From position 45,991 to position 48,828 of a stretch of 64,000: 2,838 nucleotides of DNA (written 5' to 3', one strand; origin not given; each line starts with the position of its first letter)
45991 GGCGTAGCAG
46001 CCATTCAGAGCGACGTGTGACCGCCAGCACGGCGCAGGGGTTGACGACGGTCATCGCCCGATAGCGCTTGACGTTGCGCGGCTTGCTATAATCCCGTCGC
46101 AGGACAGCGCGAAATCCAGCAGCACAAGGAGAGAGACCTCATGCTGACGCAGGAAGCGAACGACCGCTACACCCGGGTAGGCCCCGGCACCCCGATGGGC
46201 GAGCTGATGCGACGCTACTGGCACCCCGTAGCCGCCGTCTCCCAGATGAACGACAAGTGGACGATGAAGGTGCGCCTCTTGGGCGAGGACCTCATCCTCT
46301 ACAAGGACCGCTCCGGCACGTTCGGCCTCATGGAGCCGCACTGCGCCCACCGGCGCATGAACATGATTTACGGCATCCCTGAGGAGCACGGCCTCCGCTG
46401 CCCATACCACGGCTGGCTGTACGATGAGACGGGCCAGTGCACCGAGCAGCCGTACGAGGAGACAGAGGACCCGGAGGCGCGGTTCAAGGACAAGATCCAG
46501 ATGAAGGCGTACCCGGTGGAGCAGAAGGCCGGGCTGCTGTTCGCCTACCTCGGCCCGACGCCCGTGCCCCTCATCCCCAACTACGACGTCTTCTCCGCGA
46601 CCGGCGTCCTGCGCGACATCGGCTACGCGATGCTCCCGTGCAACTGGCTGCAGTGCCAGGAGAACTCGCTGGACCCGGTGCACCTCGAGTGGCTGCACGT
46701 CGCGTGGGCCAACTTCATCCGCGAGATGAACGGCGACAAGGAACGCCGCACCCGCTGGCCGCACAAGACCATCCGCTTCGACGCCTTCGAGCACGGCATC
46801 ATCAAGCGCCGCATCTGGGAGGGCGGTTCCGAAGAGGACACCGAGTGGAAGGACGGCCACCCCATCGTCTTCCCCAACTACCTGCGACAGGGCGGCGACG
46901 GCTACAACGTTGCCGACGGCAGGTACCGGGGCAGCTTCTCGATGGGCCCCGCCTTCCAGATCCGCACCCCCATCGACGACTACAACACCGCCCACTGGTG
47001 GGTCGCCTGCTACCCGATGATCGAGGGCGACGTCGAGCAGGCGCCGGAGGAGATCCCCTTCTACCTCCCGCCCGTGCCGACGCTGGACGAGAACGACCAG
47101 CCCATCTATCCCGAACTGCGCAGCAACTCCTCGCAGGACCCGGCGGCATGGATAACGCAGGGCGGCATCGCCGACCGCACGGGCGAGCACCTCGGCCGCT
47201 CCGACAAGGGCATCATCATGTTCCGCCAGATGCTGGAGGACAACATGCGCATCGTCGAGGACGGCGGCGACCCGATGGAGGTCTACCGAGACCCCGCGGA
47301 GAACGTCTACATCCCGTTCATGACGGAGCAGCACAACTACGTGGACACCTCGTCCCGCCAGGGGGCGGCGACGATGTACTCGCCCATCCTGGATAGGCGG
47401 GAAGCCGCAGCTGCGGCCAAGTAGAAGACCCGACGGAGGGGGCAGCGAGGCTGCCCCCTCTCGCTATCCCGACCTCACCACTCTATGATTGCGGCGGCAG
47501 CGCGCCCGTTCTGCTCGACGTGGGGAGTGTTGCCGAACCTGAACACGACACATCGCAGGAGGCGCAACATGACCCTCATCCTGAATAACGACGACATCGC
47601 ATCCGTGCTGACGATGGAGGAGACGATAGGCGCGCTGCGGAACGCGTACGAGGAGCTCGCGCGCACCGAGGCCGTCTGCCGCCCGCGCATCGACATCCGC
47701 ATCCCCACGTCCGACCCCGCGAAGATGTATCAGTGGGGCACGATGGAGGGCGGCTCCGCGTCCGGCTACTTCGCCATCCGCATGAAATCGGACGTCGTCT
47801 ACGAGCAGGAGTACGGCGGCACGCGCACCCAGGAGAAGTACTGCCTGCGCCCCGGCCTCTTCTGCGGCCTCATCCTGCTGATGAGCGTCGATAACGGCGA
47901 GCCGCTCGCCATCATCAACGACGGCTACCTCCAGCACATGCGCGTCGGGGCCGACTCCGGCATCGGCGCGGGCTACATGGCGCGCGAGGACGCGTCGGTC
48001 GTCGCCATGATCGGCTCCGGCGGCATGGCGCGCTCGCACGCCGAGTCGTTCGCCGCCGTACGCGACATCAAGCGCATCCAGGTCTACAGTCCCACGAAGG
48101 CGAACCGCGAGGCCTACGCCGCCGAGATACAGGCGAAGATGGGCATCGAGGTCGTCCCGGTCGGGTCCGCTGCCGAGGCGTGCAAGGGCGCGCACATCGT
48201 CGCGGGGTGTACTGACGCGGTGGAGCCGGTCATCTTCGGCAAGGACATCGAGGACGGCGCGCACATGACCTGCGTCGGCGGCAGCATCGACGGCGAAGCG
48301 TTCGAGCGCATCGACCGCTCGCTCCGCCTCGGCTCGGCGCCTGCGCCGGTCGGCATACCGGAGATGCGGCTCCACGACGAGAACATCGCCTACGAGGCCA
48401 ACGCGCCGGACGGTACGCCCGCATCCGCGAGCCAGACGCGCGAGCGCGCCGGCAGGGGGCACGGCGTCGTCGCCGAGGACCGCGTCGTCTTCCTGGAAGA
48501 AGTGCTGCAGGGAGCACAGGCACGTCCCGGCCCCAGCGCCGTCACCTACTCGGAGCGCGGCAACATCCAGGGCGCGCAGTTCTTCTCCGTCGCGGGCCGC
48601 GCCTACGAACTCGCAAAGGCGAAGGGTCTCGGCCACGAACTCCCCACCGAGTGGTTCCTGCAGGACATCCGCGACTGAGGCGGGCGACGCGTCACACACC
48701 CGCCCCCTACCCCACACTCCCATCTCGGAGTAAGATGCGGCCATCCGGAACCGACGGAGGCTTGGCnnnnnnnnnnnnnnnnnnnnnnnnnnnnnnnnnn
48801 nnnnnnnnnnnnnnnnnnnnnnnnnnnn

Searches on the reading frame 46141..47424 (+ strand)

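Call 22: search_protein_families(library=pfam, proteins=[window:46141-47424:+], max_evalue=0.00001)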
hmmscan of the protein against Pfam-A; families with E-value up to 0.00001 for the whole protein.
window:46141-47424:+ (427 aa): 2 families
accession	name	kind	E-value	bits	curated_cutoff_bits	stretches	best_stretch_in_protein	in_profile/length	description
PF00355.32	Rieske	-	1.2e-17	64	20.3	1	27-107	2-82/88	Rieske [2Fe-2S] domain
PF19301.5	LigXa_C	-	8.4e-11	42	27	1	331-378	208-255/304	LigXa C-terminal domain like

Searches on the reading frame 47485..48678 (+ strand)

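Call 22: search_protein_families(library=pfam, proteins=[window:47485-48678:+], max_evalue=0.00001)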
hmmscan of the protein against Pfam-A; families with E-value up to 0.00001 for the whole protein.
window:47485-48678:+ (397 aa): 1 family
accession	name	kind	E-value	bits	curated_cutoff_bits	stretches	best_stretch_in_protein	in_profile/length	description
PF02423.21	OCD_Mu_crystall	-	2e-32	112.8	24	1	129-271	88-231/314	Ornithine cyclodeaminase/mu-crystallin family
